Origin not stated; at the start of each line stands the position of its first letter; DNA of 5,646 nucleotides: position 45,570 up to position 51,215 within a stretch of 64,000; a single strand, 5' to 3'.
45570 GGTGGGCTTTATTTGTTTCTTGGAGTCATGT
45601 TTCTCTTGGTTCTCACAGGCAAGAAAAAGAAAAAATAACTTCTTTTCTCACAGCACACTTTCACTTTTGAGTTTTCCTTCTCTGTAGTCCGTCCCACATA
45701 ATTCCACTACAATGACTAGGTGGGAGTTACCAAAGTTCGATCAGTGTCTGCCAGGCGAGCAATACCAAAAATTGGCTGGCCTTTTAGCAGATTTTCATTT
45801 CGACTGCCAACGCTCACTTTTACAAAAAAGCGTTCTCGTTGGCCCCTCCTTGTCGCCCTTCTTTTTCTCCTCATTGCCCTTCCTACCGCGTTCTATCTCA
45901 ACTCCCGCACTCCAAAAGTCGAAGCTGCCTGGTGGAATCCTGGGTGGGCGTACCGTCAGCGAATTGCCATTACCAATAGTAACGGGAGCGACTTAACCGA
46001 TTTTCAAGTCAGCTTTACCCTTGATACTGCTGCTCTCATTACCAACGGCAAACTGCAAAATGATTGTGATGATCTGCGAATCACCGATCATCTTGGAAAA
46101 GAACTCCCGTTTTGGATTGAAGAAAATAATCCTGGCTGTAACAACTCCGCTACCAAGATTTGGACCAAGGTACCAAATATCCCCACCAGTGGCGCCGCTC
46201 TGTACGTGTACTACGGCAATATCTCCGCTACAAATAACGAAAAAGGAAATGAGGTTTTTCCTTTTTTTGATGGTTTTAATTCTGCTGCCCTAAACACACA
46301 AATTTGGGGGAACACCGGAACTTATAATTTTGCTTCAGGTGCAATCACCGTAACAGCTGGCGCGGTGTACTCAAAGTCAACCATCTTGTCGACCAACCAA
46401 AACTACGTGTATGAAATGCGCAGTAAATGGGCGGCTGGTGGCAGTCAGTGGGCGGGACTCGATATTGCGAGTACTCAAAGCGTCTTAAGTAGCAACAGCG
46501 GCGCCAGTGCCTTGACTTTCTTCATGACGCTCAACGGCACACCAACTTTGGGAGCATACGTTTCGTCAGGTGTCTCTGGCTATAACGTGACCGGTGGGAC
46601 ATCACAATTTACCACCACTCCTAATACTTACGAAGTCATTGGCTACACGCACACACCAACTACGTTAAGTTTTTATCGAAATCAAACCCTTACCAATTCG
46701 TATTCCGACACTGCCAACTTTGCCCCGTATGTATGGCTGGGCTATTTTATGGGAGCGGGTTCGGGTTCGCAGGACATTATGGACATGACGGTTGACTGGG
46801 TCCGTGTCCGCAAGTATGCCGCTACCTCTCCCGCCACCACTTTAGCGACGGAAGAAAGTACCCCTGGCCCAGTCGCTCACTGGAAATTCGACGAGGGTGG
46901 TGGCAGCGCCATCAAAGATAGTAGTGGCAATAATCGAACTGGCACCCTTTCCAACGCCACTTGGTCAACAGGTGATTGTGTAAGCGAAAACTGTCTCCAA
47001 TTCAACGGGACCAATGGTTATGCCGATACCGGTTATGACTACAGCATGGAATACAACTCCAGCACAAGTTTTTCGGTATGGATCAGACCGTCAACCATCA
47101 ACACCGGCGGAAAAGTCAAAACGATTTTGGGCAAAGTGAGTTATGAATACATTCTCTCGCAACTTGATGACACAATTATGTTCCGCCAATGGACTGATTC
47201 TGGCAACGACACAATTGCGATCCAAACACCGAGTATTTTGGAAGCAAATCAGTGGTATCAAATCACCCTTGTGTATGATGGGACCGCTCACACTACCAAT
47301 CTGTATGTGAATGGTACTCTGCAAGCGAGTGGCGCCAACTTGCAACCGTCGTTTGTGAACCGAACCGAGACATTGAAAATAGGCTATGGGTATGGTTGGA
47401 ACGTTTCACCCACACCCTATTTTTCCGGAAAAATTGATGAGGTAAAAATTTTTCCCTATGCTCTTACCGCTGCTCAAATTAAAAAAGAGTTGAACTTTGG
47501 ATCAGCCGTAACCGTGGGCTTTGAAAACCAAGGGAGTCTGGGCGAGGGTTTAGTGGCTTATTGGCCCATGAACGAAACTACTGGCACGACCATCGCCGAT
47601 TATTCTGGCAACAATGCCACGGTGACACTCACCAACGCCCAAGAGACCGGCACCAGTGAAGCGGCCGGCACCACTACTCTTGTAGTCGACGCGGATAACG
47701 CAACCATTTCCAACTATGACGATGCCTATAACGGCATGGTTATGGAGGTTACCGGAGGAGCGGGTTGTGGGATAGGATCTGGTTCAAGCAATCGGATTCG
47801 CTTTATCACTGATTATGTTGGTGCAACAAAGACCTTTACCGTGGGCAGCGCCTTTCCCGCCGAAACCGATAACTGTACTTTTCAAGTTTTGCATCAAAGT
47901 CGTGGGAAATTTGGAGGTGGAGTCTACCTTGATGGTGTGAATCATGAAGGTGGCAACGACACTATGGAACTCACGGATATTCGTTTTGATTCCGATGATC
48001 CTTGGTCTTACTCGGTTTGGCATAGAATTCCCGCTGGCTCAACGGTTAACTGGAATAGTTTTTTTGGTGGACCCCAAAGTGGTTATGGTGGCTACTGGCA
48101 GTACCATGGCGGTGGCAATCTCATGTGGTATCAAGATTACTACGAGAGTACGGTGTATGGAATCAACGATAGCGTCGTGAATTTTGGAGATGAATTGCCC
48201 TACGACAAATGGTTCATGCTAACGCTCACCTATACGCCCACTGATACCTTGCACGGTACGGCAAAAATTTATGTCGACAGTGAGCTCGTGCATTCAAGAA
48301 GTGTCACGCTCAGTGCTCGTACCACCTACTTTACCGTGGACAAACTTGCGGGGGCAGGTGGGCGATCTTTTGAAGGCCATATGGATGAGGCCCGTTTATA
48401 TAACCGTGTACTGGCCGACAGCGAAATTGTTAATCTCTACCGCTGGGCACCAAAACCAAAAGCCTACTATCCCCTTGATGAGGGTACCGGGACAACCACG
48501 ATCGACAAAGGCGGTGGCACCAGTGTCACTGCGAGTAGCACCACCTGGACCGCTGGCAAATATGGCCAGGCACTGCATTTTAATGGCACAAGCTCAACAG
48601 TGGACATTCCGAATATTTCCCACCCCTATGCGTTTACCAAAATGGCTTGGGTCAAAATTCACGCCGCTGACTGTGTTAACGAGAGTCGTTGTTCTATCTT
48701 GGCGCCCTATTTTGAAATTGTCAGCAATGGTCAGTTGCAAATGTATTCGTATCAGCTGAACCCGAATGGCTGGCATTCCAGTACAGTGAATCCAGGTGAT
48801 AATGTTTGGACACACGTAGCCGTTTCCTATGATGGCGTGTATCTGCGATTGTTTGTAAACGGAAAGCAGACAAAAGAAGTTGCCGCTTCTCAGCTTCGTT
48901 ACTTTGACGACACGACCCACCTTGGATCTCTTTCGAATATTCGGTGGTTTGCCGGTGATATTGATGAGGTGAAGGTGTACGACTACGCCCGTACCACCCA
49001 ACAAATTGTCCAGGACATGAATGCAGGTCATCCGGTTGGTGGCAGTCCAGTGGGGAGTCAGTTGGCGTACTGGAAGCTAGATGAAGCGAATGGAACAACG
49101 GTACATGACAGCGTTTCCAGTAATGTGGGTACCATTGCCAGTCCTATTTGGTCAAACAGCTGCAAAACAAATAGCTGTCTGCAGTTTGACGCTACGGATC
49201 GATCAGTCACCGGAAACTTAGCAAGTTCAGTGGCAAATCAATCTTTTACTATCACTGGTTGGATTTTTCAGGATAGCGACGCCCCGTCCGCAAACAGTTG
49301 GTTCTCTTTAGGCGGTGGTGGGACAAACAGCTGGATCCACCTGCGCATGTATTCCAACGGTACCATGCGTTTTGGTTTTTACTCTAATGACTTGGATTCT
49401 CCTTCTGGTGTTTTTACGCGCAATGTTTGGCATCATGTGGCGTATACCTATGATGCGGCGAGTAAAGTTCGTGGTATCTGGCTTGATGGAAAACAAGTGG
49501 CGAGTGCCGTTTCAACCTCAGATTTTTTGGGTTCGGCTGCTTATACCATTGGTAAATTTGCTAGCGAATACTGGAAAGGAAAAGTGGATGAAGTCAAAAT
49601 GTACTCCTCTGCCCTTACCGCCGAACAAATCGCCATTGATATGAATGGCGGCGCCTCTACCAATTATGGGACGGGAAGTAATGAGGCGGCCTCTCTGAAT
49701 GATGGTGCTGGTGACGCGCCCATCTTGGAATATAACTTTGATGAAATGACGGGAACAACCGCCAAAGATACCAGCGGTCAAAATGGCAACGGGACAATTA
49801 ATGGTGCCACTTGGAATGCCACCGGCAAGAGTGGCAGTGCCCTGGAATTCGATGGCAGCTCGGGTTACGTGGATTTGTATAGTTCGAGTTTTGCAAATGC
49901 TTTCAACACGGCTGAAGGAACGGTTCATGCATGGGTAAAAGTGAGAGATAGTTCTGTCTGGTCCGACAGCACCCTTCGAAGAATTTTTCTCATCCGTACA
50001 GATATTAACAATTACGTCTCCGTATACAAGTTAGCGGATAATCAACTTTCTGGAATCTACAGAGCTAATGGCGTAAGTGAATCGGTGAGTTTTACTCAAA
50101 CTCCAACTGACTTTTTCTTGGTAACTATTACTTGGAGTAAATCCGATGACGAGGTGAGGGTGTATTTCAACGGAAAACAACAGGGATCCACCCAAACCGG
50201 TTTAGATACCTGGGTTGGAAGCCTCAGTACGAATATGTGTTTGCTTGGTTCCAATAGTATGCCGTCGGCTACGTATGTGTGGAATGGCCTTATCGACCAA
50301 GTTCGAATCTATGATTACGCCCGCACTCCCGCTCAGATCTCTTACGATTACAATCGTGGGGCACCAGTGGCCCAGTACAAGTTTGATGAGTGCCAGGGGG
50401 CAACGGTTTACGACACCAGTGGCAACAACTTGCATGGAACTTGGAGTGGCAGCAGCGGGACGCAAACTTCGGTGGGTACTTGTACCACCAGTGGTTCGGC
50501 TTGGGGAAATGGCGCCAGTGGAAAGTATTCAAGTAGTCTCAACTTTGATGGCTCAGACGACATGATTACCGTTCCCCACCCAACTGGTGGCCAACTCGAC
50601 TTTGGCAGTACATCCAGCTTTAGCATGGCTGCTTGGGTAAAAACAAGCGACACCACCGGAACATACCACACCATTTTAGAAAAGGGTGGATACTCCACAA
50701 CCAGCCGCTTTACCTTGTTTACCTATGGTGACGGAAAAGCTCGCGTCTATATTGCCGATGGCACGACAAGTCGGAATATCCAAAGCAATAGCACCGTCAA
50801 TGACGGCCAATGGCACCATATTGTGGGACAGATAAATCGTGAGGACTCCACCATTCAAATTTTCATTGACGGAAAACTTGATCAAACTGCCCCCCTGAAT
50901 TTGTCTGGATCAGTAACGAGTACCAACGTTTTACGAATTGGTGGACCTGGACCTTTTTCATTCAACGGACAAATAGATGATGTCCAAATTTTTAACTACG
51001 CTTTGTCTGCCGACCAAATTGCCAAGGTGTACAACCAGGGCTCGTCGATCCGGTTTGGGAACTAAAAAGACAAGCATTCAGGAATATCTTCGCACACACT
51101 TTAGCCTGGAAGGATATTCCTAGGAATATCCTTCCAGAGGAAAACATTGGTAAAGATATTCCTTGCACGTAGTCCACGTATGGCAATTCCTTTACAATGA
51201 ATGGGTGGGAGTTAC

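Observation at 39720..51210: All four giant genes start at GTG exactly 6 nt after a -10 hexamer, suggesting leaderless GTG-initiated mRNAs. The same geometry occurs at three other genes.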

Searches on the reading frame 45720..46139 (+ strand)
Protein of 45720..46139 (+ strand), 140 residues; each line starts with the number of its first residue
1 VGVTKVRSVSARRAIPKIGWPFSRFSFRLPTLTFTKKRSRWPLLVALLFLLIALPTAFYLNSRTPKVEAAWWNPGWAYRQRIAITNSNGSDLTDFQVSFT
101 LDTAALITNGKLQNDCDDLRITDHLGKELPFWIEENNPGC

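Call 22: find_homologous_proteins(query=window:45720-46139:+, max_evalue=0.001)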
Query window:45720-46139:+ (140 aa): 1 proteins with E <= 0.001 among 21 candidates.
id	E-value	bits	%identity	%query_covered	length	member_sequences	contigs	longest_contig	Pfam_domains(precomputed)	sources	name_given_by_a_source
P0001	4.4e-21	93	43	74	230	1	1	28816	PF10102.15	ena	-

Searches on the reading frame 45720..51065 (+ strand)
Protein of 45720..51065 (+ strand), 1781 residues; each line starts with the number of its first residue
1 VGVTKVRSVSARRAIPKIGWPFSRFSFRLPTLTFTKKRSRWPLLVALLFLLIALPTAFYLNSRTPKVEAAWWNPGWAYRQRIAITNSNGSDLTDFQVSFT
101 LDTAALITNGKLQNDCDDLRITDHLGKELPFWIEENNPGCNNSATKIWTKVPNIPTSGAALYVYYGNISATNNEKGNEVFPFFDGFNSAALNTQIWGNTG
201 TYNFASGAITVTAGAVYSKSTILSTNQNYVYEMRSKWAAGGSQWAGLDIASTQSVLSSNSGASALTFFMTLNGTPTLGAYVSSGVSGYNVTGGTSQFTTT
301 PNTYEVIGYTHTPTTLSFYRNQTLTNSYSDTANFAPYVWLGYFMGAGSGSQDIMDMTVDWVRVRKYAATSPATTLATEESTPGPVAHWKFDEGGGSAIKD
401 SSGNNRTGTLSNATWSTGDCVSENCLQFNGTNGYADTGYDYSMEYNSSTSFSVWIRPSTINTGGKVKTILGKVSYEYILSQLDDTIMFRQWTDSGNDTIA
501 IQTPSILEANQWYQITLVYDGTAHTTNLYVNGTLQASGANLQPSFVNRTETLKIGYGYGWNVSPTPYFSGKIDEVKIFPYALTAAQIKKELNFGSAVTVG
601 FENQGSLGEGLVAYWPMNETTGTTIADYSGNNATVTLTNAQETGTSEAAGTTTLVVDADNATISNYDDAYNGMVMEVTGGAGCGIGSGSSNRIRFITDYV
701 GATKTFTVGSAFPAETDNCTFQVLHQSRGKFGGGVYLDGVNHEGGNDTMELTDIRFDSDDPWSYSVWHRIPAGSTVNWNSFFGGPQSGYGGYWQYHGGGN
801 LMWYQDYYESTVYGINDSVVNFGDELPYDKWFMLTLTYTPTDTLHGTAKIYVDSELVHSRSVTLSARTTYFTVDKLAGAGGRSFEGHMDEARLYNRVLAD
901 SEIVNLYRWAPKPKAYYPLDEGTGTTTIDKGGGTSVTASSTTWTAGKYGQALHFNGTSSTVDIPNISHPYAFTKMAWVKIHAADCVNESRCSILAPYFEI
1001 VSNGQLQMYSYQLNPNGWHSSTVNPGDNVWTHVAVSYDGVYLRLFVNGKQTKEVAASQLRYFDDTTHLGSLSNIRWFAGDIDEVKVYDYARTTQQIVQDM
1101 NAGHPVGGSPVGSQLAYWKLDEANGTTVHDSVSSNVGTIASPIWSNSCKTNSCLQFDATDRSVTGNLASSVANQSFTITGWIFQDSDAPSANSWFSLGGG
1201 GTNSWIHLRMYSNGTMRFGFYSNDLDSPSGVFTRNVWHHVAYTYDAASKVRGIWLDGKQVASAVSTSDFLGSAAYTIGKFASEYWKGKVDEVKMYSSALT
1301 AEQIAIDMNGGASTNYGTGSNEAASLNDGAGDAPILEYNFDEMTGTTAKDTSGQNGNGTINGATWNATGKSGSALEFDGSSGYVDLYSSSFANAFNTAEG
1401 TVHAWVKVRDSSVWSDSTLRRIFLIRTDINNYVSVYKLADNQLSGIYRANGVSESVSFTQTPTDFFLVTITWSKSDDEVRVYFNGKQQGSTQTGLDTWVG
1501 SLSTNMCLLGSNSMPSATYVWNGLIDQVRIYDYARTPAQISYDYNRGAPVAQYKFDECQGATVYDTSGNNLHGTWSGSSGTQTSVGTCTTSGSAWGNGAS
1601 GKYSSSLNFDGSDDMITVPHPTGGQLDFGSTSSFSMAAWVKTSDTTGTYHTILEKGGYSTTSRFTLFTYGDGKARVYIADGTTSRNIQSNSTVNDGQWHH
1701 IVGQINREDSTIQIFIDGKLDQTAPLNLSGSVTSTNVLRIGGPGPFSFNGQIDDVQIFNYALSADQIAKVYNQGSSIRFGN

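Call 9: search_protein_families(library=pfam, proteins=[window:45720-51065:+])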
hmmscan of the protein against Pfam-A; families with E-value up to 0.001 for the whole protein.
window:45720-51065:+ (1781 aa): 6 families
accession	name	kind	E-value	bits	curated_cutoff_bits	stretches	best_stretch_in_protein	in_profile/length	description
PF13385.13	Laminin_G_3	-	2.3e-117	388.6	27.6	6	1610-1768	1-151/151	Concanavalin A-like lectin/glucanases superfamily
PF10102.14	DUF2341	-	7.9e-20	71.5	23.4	1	115-196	1-81/84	Domain of unknown function (DUF2341)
PF02210.31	Laminin_G_2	-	1e-15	58.8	22.9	1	1653-1756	11-122/126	Laminin G domain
PF00354.24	Pentaxin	-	2.5e-11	44.1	25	0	1693-1774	83-170/194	Pentaxin family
PF02973.23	Sialidase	-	1.4e-05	25.1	26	0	1739-1769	154-183/189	Sialidase, N-terminal domain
PF00054.30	Laminin_G_1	-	0.00017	22.3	24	0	1664-1721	21-76/131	Laminin G domain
